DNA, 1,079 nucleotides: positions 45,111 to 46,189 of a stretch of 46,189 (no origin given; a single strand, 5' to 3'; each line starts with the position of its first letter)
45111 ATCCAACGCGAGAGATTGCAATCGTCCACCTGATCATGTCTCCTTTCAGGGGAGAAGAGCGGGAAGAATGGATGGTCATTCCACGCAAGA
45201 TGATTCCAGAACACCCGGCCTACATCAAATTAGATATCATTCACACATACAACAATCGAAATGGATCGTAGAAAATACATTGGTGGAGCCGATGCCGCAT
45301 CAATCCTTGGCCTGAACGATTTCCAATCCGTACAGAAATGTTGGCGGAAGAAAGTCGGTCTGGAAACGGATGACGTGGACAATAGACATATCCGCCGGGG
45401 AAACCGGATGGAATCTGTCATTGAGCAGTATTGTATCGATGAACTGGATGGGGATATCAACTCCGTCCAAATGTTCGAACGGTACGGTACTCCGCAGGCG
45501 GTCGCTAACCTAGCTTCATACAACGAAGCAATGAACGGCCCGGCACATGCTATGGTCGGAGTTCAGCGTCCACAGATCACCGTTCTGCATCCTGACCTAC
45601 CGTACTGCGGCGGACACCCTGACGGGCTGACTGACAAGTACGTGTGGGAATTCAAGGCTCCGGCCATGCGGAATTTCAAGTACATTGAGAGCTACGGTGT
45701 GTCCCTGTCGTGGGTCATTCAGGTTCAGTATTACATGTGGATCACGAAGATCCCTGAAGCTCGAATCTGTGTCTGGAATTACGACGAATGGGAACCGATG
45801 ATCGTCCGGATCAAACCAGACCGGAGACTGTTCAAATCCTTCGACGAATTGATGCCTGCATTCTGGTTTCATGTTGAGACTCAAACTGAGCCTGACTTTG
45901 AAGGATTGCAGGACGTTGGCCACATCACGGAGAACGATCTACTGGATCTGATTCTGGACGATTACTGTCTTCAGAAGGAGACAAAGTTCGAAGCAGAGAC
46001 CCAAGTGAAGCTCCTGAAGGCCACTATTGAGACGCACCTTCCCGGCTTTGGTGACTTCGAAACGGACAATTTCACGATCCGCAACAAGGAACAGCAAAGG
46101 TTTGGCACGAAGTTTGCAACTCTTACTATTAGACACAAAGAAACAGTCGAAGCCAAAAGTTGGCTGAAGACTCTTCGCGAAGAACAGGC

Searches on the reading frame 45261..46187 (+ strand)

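Call 89: search_protein_families(library=pfam, proteins=[window:45261-46187:+], max_evalue=0.001)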
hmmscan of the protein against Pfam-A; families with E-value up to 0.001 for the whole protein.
window:45261-46187:+ (309 aa): 1 family
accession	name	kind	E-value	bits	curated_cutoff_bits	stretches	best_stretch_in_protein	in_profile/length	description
PF09588.16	YqaJ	-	1.5e-11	45.2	22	1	3-163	6-148/150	YqaJ-like viral recombinase domain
